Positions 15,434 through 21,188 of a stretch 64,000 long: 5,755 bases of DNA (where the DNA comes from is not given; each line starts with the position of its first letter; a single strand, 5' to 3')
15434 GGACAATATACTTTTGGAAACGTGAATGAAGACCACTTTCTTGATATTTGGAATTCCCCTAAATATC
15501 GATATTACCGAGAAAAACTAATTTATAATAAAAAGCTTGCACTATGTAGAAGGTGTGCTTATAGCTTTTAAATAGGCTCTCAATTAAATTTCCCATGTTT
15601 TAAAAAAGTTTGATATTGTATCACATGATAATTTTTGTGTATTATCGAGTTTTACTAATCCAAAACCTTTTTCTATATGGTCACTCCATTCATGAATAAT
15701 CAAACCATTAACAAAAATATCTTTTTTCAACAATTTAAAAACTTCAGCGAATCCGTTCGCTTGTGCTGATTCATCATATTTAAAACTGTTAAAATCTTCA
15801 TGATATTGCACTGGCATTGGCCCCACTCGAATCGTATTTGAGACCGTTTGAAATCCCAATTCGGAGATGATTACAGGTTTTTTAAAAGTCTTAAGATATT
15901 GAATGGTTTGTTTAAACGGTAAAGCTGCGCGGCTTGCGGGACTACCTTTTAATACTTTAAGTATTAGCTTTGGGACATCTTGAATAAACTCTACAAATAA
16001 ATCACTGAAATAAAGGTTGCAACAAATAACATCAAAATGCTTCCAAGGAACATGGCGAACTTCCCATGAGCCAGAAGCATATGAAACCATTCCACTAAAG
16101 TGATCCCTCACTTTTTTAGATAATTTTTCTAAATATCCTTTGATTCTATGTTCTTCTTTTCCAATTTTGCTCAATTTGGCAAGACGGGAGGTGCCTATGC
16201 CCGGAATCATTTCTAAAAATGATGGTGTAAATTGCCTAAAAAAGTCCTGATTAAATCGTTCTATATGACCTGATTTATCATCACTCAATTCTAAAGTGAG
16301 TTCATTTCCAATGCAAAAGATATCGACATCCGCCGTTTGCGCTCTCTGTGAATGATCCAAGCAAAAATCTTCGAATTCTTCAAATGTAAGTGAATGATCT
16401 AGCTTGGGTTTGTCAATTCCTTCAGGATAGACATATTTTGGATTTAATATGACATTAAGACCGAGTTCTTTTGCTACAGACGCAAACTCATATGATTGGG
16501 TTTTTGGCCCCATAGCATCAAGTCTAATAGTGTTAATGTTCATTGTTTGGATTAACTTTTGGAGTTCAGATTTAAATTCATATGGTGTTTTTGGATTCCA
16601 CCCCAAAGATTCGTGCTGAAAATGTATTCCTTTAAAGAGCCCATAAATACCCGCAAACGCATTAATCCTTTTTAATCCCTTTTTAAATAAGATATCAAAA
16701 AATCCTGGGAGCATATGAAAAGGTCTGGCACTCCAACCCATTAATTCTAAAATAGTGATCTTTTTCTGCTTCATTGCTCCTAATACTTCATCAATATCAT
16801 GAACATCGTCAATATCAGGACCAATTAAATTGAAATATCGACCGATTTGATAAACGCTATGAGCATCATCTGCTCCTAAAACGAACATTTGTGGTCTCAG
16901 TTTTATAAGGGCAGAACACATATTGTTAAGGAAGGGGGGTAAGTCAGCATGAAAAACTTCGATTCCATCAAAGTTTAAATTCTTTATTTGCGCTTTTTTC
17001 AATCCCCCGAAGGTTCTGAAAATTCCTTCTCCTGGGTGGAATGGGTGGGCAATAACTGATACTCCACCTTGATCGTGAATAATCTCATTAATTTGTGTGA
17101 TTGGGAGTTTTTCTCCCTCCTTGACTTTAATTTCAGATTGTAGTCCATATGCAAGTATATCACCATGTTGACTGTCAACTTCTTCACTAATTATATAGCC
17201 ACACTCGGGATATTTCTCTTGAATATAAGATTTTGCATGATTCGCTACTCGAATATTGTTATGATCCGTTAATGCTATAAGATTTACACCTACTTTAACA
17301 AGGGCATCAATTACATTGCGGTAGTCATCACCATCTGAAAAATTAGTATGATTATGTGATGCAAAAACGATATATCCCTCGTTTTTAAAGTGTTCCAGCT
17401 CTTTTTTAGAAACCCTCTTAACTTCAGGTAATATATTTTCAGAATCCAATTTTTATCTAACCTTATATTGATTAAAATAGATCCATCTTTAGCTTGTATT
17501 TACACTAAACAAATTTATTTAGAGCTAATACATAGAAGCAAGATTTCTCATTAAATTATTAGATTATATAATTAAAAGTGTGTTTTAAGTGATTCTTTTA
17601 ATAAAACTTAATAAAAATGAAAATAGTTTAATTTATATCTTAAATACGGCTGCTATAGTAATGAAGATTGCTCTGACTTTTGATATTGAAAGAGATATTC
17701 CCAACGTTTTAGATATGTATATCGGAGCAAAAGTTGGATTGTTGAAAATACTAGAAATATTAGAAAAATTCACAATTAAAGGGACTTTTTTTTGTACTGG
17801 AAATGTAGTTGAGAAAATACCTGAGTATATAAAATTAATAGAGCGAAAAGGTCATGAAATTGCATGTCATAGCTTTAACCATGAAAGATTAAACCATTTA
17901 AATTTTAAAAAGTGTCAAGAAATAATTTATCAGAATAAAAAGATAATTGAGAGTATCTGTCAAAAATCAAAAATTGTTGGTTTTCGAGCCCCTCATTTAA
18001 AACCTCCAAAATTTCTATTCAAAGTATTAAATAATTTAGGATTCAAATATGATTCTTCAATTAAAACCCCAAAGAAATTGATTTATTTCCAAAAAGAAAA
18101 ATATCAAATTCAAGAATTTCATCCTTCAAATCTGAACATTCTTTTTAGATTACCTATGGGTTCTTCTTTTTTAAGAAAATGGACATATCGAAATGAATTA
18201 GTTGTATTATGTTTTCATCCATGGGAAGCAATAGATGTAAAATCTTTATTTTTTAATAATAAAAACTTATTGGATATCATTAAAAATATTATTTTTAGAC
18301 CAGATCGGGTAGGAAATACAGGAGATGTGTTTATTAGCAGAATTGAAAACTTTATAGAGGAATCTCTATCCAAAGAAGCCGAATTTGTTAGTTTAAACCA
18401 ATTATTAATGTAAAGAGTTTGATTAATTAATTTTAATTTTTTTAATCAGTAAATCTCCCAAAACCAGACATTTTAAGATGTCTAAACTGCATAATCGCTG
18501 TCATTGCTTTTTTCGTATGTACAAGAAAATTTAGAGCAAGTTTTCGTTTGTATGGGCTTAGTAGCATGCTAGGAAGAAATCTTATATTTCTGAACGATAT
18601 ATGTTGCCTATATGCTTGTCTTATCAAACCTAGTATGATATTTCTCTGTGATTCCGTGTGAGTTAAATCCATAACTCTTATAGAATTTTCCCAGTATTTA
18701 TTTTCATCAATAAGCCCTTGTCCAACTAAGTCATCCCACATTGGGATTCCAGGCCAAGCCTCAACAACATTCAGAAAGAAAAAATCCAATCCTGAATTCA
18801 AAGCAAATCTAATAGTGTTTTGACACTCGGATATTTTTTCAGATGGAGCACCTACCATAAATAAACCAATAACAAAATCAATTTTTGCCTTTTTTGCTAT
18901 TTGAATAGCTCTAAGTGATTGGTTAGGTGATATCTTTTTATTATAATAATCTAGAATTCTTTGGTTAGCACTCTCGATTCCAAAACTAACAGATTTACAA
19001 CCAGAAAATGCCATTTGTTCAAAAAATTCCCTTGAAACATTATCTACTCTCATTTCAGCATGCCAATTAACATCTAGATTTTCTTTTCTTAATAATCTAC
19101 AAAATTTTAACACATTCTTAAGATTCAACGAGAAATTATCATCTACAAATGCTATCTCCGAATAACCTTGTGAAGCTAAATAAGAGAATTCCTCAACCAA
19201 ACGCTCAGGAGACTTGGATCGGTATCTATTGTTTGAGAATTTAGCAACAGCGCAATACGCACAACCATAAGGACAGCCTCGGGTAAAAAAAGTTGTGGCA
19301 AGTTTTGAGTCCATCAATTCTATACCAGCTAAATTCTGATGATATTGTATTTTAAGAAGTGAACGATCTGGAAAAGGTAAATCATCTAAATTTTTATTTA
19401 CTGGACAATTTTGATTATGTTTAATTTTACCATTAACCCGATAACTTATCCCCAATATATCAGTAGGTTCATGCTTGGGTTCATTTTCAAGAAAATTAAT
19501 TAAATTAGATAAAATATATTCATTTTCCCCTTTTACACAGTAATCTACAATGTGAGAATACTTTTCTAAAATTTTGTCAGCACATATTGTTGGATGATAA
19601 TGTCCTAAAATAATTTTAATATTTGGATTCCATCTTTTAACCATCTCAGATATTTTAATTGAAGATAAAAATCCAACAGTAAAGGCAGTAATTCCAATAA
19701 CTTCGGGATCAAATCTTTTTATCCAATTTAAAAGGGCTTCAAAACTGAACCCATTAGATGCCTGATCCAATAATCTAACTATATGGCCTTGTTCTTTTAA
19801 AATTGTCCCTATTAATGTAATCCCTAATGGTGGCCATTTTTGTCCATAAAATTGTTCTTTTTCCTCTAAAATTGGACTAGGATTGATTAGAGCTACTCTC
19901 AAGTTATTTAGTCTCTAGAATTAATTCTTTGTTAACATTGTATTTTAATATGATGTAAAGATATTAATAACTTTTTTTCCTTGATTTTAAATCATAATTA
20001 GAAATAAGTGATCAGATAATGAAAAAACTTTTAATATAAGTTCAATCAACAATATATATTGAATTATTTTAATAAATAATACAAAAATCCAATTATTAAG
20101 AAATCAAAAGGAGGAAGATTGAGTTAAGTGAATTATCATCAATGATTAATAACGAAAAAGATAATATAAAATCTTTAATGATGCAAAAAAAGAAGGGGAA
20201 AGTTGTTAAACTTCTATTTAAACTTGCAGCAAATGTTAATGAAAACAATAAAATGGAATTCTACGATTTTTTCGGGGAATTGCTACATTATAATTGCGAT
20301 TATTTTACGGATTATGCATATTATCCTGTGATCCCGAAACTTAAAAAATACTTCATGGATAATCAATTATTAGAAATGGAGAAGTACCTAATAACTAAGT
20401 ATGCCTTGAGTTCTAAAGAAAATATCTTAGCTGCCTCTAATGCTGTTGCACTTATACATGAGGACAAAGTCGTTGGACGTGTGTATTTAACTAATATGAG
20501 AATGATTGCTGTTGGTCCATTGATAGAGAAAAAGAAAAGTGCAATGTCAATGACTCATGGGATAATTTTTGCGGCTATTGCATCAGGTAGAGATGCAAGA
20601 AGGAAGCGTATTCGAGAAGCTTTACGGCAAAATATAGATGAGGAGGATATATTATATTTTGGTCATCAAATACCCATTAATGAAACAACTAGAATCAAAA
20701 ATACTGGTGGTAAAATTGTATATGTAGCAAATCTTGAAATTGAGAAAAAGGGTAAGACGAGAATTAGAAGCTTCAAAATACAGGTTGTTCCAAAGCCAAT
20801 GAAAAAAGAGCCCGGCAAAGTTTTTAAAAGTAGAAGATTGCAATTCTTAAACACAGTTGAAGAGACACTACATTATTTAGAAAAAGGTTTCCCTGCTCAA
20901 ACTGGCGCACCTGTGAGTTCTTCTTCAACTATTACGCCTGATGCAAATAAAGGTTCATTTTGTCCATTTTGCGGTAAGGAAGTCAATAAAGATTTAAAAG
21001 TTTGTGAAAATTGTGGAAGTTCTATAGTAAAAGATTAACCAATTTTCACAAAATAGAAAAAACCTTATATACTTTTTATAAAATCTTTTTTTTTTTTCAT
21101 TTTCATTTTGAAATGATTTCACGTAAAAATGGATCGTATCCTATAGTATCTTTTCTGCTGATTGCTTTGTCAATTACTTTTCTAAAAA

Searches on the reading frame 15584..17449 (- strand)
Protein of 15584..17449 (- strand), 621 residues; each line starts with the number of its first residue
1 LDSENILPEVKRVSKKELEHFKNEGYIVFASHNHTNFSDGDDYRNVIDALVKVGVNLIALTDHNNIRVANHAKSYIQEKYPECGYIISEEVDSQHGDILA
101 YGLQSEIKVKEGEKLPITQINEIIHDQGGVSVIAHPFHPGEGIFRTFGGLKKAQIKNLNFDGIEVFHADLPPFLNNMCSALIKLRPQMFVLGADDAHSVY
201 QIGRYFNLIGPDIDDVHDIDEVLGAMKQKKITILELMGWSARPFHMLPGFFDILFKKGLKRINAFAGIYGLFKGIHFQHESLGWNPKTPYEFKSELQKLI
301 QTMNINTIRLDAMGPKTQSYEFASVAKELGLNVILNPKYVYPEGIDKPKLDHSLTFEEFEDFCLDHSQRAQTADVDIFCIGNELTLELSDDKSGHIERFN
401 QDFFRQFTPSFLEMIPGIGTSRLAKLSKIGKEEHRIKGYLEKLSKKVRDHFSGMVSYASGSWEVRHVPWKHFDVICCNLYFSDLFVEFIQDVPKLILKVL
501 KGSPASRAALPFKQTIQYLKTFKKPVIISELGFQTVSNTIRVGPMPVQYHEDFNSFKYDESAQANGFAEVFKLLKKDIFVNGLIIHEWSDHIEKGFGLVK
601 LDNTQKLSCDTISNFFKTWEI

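Call 22: search_protein_families(library=pfam, proteins=[window:15584-17449:-], max_evalue=0.0001)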
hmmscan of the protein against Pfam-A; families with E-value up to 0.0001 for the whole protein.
window:15584-17449:- (621 aa): 1 family
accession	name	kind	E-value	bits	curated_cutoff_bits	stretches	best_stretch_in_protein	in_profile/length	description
PF22612.2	GH113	-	4.2e-11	43.2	27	1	438-592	145-272/289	Glycoside Hydrolase Family 113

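Call 75: search_protein_families(library=ncbifam, proteins=[window:15584-17449:-], max_evalue=0.00001)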
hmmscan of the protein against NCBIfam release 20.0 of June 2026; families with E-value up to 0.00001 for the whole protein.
window:15584-17449:- (621 aa): 2 families
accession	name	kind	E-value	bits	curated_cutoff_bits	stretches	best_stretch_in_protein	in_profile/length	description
NF038032.1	CehA_McbA_metalo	domain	2.9e-14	53.2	80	1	26-169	2-148/315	CehA/McbA family metallohydrolase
NF047791.1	RNaseRnm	equivalog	6.8e-06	25.5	375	0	29-81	3-56/275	RNase RNM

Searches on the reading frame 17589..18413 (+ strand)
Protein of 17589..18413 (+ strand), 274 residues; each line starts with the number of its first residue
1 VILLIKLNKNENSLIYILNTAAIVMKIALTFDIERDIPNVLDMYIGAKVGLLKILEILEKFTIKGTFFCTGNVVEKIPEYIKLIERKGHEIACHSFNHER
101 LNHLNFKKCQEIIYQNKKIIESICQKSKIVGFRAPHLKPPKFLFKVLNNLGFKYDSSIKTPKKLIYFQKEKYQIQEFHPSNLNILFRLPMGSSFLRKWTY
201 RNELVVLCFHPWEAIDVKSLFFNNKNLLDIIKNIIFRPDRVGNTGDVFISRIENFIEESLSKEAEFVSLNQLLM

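Call 22: search_protein_families(library=pfam, proteins=[window:17589-18413:+], max_evalue=0.0001)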
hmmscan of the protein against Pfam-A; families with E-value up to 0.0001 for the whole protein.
window:17589-18413:+ (274 aa): 1 family
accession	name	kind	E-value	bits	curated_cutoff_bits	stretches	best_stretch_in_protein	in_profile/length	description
PF01522.26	Polysacc_deac_1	-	4.9e-20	72.2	23.1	1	27-154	9-123/124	Polysaccharide deacetylase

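Call 75: search_protein_families(library=ncbifam, proteins=[window:17661-18413:+], max_evalue=0.00001)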
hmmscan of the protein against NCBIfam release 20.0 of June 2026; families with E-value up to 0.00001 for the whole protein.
window:17661-18413:+ (250 aa): 9 families
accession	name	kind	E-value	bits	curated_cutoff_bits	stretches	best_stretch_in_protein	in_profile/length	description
TIGR03006.1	pepcterm_polyde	equivalog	2e-24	86.2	276.2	1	28-167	37-177/272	XrtA system polysaccharide deacetylase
TIGR02764.1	spore_ybaN_pdaB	equivalog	4.9e-17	62.3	237.4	1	2-129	7-122/191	polysaccharide deacetylase family sporulation protein PdaB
TIGR04243.1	nodulat_NodB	equivalog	9.6e-16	57.9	240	1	29-114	19-104/197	chitooligosaccharide deacetylase NodB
NF045821.1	PgAcgDacpgdA1_Bac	equivalog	2.4e-13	49.6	400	1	28-116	104-186/282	peptidoglycan-N-acetylglucosamine deacetylase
TIGR02873.1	spore_ylxY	hypoth_equivalog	5e-13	48.9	391.5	1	27-102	100-175/268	probable sporulation protein, polysaccharide deacetylase family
TIGR02884.1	spore_pdaA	equivalog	3.6e-12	46.5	298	1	29-128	54-153/224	delta-lactam-biosynthetic de-N-acetylase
NF045820.1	PgAcgDacpgdA_Strep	equivalog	4.5e-09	35.6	800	1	29-104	285-361/463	peptidoglycan-N-acetylglucosamine deacetylase PgdA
NF045822.1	PgAcgDacpgdA2_Bac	equivalog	1.3e-07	31.2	400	1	29-103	86-160/274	peptidoglycan-N-acetylglucosamine deacetylase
TIGR03212.1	uraD_N-term-dom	equivalog_domain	1.4e-07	30.8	424.6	1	21-151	73-200/297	allantoinase PuuE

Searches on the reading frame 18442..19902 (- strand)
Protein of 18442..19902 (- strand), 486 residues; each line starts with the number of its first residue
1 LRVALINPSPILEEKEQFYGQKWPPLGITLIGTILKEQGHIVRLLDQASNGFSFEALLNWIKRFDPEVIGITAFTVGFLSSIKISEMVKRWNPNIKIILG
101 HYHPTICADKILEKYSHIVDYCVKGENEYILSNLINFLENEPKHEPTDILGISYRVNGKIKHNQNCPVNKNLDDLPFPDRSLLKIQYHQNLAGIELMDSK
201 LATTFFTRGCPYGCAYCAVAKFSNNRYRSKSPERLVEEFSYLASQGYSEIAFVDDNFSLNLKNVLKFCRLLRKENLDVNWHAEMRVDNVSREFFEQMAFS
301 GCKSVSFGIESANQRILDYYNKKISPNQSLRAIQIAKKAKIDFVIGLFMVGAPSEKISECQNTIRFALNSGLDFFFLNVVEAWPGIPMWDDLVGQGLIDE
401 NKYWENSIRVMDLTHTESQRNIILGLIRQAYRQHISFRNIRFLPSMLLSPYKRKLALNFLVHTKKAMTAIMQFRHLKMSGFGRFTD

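Call 22: search_protein_families(library=pfam, proteins=[window:18442-19902:-], max_evalue=0.0001)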
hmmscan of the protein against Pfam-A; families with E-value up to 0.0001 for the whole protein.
window:18442-19902:- (486 aa): 2 families
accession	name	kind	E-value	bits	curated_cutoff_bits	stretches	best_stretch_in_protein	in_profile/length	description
PF04055.27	Radical_SAM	-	7.6e-26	91.7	29.5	1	206-367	3-166/166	Radical SAM superfamily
PF02310.24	B12-binding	-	7e-19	68.3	32.1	1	20-134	9-120/121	B12 binding domain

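Call 75: search_protein_families(library=ncbifam, proteins=[window:18442-19902:-], max_evalue=0.00001)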
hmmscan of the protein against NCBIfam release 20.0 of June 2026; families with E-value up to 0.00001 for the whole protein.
window:18442-19902:- (486 aa): 23 families
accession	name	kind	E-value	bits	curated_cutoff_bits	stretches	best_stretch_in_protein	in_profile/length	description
TIGR02026.1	BchE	equivalog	3.5e-51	174.6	481.35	1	21-432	18-426/497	magnesium-protoporphyrin IX monomethyl ester anaerobic oxidative cyclase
NF050148.1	rSAM_ApyD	equivalog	2.8e-47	161.5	750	1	26-366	26-362/645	RiPP biosynthesis radical SAM protein ApyD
TIGR03471.1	HpnJ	equivalog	3.5e-43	148.2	577.6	1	43-438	48-435/472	hopanoid biosynthesis associated radical SAM protein HpnJ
TIGR04479.1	bcpD_PhpK_rSAM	subfamily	1.4e-38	132.5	600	1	16-420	63-457/504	PhpK family radical SAM P-methyltransferase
TIGR04367.1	HpnR_B12_rSAM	equivalog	1.7e-33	115.9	650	1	1-390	1-371/490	hopanoid C-3 methylase HpnR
TIGR04385.1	B12_rSAM_cofa1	equivalog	5.6e-33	114.8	450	1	23-366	18-360/438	B12 lower ligand biosynthesis radical SAM protein BzaD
TIGR03975.1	rSAM_ocin_1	subfamily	8.1e-31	107.2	281.85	1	55-359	118-419/606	RiPP maturation radical SAM C-methyltransferase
TIGR04072.2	rSAM_ladder_B12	equivalog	2.4e-30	105.6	360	1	25-401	18-381/443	lipid biosynthesis B12-binding/radical SAM protein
TIGR04190.1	B12_SAM_Ta0216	equivalog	8.1e-29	100.6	500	1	25-367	37-391/554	TIGR04190 family B12-binding domain/radical SAM domain protein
NF038361.1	rSAM_Sden_1168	equivalog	9.3e-29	100.4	575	1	51-399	126-480/560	Sden_1168 family B12-binding radical SAM P-methyltransferase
TIGR04014.1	B12_SAM_MJ_0865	equivalog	4.9e-28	98.1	360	1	27-419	13-385/434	methyl-coenzyme M reductase glutamine C-methyltransferase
NF033070.1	rSAM_AprD4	equivalog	5.1e-25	88.3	500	1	165-403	163-401/456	AprD4 family radical SAM diol-dehydratase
NF040542.1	rSAM_RCCLKC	equivalog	1.3e-24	87.1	450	1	24-344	12-325/423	arsinothricin biosynthesis radical SAM protein ArsL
TIGR04295.1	B12_rSAM_oligo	hypoth_equivalog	1.5e-24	86.4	400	1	2-345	1-338/422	TIGR04295 family B12-binding domain-containing radical SAM protein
NF033712.0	B12_rSAM_KedN5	subfamily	9.2e-21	73.7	700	1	65-259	62-253/624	KedN5 family methylcobalamin-dependent radical SAM C-methyltransferase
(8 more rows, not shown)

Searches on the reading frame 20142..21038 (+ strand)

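Call 22: search_protein_families(library=pfam, proteins=[window:20142-21038:+], max_evalue=0.0001)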
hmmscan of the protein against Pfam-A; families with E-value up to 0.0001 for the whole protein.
window:20142-21038:+ (298 aa): 0 families

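Call 60: search_protein_families(library=pfam, proteins=[window:20142-21038:+], max_evalue=0.01)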
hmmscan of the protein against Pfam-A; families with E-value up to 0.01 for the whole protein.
window:20142-21038:+ (298 aa): 2 families
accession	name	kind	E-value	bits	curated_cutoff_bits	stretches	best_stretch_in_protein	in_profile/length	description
PF13240.11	Zn_Ribbon_1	-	0.0002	21.5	25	1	273-294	1-22/23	zinc-ribbon domain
PF12773.13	DZR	-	0.00078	20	27.3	1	274-295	1-22/45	Double zinc ribbon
